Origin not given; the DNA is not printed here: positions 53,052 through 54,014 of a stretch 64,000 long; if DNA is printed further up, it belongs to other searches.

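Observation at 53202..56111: Convergent cassette: C39/BtrH-like cysteine peptidase, a Ddl-family ATP-grasp ligase with an atypical N-terminus, and an elongated CPBP (Abi) protease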

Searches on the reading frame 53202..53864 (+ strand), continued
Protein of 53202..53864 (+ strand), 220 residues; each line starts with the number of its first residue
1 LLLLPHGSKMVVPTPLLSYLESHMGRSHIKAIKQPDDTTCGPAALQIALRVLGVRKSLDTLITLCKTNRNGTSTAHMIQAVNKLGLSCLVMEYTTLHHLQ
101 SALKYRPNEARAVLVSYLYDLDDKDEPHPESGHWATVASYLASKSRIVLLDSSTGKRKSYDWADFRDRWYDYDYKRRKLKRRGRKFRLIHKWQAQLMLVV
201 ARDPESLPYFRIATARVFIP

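Call 56: find_related_loci(query=A6, collection=metagenome_contigs, flank=6000)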
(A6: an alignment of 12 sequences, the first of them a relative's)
Query A6 (229 aa) in metagenome_contigs; peptide patterns used: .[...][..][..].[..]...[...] (x = any residue, [..] = any of these).
600 stretches matched a pattern (row limit reached: there are more); 39 encode a relative of the query (tblastn E <= 1e-3); 39 distinct loci.
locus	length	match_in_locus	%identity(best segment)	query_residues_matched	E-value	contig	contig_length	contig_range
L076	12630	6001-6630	42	1-210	7e-53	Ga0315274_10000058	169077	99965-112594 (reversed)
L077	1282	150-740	44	1-197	2e-54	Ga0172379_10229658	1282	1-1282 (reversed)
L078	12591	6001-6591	44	1-197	5e-52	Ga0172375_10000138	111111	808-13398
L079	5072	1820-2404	46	1-197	2e-51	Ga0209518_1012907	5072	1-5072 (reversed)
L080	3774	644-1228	46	1-197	2e-51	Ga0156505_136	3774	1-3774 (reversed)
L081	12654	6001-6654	39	1-211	1e-50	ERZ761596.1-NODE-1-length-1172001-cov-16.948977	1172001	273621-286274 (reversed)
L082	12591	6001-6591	43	1-197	3e-50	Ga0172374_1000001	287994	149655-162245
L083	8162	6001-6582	42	1-198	1e-49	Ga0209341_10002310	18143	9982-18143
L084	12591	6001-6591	41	1-197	1e-49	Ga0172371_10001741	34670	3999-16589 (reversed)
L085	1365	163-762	42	1-197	2e-51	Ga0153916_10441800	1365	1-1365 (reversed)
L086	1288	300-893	42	1-198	2e-51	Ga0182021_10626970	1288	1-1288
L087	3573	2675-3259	43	1-197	5e-49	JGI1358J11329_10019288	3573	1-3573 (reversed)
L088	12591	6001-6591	38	1-197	1e-46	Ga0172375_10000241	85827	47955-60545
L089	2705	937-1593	39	1-211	9e-47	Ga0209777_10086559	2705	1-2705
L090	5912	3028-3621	39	1-197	2e-46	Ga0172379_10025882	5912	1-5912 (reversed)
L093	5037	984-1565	39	1-194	2e-45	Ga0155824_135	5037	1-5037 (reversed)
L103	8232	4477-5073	33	1-199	1e-33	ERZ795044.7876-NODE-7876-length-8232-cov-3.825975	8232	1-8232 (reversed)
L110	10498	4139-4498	27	11-138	2e-7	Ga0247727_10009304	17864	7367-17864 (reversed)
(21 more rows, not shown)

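Call 61: search_protein_families(library=ncbifam, proteins=[L110:4978-6168:-, L079:2793-3854:-, L079:3835-4842:-, L110:4124-4981:+], max_evalue=0.001)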
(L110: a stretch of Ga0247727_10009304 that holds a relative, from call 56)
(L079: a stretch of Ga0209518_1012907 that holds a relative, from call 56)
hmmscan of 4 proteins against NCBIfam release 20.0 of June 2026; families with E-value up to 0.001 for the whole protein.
L110:4978-6168:- (396 aa): 30 families (the best 25 are shown)
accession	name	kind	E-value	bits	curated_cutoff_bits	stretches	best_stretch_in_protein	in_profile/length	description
NF002378.0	PRK01372.1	subfamily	4.9e-34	117.4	243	1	113-372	61-302/305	D-alanine--D-alanine ligase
TIGR01205.1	D_ala_D_alaTIGR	subfamily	2.6e-29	102.2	245.65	1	134-371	85-317/318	D-alanine--D-alanine ligase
NF002528.0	PRK01966.1-4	subfamily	4.1e-25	88.4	262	1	135-375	121-362/366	D-alanine--D-alanine ligase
NF002527.0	PRK01966.1-3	equivalog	1.3e-21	77.2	310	1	134-369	97-326/332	D-alanine--D-alanine ligase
NF002525.0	PRK01966.1-1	equivalog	5.1e-19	68.4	457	1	141-377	126-356/364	D-alanine--D-alanine ligase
NF011169.0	PRK14571.1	equivalog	2.5e-17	63.2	404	1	80-371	23-295/300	D-alanyl-alanine synthetase A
NF000091.3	D_ala_D_ser_VanG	exception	3.2e-17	62.4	495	1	133-371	113-343/344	D-alanine--D-serine ligase VanG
NF002526.0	PRK01966.1-2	equivalog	1.3e-16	60.4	449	1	182-377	172-353/362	D-alanine--D-alanine ligase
NF002529.0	PRK01966.1-5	equivalog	4.6e-16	58.7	472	1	134-378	106-343/348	D-alanine--D-alanine ligase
NF000206.1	D_ala_D_lac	equivalog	6e-15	55.1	550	1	129-371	106-340/342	D-alanine--(R)-lactate ligase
NF000372.1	D_ala_D_lac_VanI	exception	2.8e-14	53.2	700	1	125-371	102-340/341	D-alanine--(R)-lactate ligase VanI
NF011170.0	PRK14572.1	equivalog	6.7e-14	51.7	489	1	133-371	108-345/351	D-alanyl-alanine synthetase A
NF000374.1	D_ala_D_lac_VanO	exception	8e-14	51.4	750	1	122-371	99-340/346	D-alanine--(R)-lactate ligase VanO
NF012215.1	D_ala_D_lac_VanD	exception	4.6e-13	49.2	700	1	128-373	105-342/343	D-alanine--(R)-lactate ligase VanD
NF011167.0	PRK14569.1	equivalog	8e-13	48.4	410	1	131-371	74-295/296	D-alanyl-alanine synthetase A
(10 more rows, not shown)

L079:2793-3854:- (353 aa): 36 families (the best 25 are shown)
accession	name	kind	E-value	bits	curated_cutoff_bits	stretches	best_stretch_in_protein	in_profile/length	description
NF002378.0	PRK01372.1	subfamily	1.4e-30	106.1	243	1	96-328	91-301/305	D-alanine--D-alanine ligase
TIGR01205.1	D_ala_D_alaTIGR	subfamily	5.8e-29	101.1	245.65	1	104-325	105-314/318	D-alanine--D-alanine ligase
NF002528.0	PRK01966.1-4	subfamily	4.5e-24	84.9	262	1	105-332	141-362/366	D-alanine--D-alanine ligase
NF011169.0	PRK14571.1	equivalog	1.4e-21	77.1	404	1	32-331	22-298/300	D-alanyl-alanine synthetase A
NF002525.0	PRK01966.1-1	equivalog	1.3e-20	73.7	457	1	136-332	176-354/364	D-alanine--D-alanine ligase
NF000091.3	D_ala_D_ser_VanG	exception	5.9e-20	71.4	495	1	95-327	125-342/344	D-alanine--D-serine ligase VanG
NF002526.0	PRK01966.1-2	equivalog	6.5e-20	71.3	449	1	137-332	175-351/362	D-alanine--D-alanine ligase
NF002527.0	PRK01966.1-3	equivalog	9.4e-18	64.5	310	1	91-297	104-300/332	D-alanine--D-alanine ligase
NF012215.1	D_ala_D_lac_VanD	exception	1.9e-17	63.6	700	1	62-331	90-343/343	D-alanine--(R)-lactate ligase VanD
NF000206.1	D_ala_D_lac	equivalog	6.7e-17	61.5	550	1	92-328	119-340/342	D-alanine--(R)-lactate ligase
NF002529.0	PRK01966.1-5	equivalog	2.7e-16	59.4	472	1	90-330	112-338/348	D-alanine--D-alanine ligase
NF000372.1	D_ala_D_lac_VanI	exception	5.2e-16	58.9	700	1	83-328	110-340/341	D-alanine--(R)-lactate ligase VanI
NF011168.0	PRK14570.1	equivalog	5.3e-14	52.4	505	1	137-335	169-353/364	D-alanyl-alanine synthetase A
NF012217.1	D_ala_D_lac_VanA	exception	1e-13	51.2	775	1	94-329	121-341/343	D-alanine--(R)-lactate ligase VanA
NF012216.1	D_ala_D_lac_VanB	exception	1.2e-12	47.7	750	1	94-331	120-342/342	D-alanine--(R)-lactate ligase VanB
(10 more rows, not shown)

L079:3835-4842:- (335 aa): 39 families (the best 25 are shown)
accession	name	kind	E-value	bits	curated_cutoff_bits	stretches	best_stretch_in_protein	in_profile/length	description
NF002378.0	PRK01372.1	subfamily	1.7e-40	138.6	243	1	27-321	27-302/305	D-alanine--D-alanine ligase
TIGR01205.1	D_ala_D_alaTIGR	subfamily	2.2e-33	115.6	245.65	1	82-320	85-317/318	D-alanine--D-alanine ligase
NF011169.0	PRK14571.1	equivalog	5.2e-32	111.4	404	1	29-323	23-298/300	D-alanyl-alanine synthetase A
NF002528.0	PRK01966.1-4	subfamily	6.8e-24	84.4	262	1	82-327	120-365/366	D-alanine--D-alanine ligase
NF002527.0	PRK01966.1-3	equivalog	3.9e-23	82.2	310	1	82-292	97-302/332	D-alanine--D-alanine ligase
NF000206.1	D_ala_D_lac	equivalog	1.1e-19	70.6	550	1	80-319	109-339/342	D-alanine--(R)-lactate ligase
NF012215.1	D_ala_D_lac_VanD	exception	3.5e-18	66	700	1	60-320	92-340/343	D-alanine--(R)-lactate ligase VanD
NF011170.0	PRK14572.1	equivalog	6.3e-16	58.4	489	1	82-317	109-342/351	D-alanyl-alanine synthetase A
NF002525.0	PRK01966.1-1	equivalog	1.6e-15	56.9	457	1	47-328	89-358/364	D-alanine--D-alanine ligase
NF000091.3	D_ala_D_ser_VanG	exception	2.3e-15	56.3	495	1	50-320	85-343/344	D-alanine--D-serine ligase VanG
NF000372.1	D_ala_D_lac_VanI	exception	7.8e-15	55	700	1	57-318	89-338/341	D-alanine--(R)-lactate ligase VanI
NF000470.1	D_ala_D_lac_VanM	exception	7.6e-14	51.7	760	1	80-318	109-338/343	D-alanine--(R)-lactate ligase VanM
NF011167.0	PRK14569.1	equivalog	6.8e-13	48.6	410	1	31-320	28-295/296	D-alanyl-alanine synthetase A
NF002526.0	PRK01966.1-2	equivalog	4.9e-12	45.4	449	1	60-328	95-355/362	D-alanine--D-alanine ligase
NF000144.1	D_ala_D_lac_VanF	exception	1.3e-11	44.1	750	1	81-320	110-340/343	D-alanine--(R)-lactate ligase VanF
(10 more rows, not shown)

L110:4124-4981:+ (285 aa): 1 family
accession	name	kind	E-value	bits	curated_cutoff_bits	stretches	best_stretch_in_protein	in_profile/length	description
TIGR03796.1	NHLM_micro_ABC1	equivalog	0.00049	18.4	853.3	1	26-128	26-115/710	NHLP family bacteriocin export ABC transporter peptidase/permease/ATPase subunit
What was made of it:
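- Relatives give weak hits to the archaeal pseudomurein ATP-grasp model (call 61).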

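Call 69: search_protein_families(library=padloc, proteins=[window:53271-53864:+], max_evalue=0.01)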
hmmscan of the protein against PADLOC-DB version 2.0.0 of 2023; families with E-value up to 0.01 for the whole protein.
window:53271-53864:+ (197 aa): 0 families

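Call 85: search_protein_families(library=pfam, proteins=[L103:6084-7406:-, L093:1592-2884:-, L110:4124-4981:+, L110:4978-6168:-], max_evalue=1)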
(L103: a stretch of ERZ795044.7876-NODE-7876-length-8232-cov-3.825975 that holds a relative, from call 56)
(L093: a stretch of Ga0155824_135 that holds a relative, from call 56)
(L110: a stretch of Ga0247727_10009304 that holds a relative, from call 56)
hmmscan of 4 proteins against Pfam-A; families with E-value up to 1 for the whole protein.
L103:6084-7406:- (440 aa): 1 family
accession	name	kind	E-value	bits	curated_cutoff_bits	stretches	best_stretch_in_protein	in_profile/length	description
PF20243.3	MbnP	-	0.13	12.6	27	1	135-162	106-136/189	MbnP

L093:1592-2884:- (430 aa): 1 family
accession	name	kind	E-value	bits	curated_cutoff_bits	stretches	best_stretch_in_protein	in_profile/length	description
PF00486.34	Trans_reg_C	-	1.5e-15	57.4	26.2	1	353-427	4-77/77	Transcriptional regulatory protein, C terminal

L110:4124-4981:+ (285 aa): 5 families
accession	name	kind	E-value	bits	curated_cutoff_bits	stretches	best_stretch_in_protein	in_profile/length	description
PF03412.21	Peptidase_C39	-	6.7e-06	26.4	22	1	3-121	4-110/133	Peptidase C39 family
PF13529.12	Peptidase_C39_2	-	0.012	16.6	24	1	5-117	7-143/143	Peptidase_C39 like family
PF11814.14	DUF3335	-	0.057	13.3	25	0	95-118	144-167/206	Peptidase_C39 like family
PF14399.12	BtrH_N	-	0.099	13.3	29.7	1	53-97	58-99/134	Butirosin biosynthesis protein H, N-terminal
PF20025.4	DUF6433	-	0.12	12.8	38.9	1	227-264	56-93/115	Family of unknown function (DUF6433)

L110:4978-6168:- (396 aa): 4 families
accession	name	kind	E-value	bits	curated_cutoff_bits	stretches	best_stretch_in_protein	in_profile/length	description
PF07478.18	Dala_Dala_lig_C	-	3.8e-27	95.6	24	1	180-368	29-203/204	D-ala D-ala ligase C-terminus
PF02655.19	ATP-grasp_3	-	0.00013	22.6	23.2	1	154-339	2-155/160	ATP-grasp domain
PF08443.16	RimK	-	0.025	14.7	21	0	299-346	126-172/188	RimK-like ATP-grasp domain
PF13535.11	ATP-grasp_4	-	0.17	12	27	1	188-227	3-39/160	ATP-grasp domain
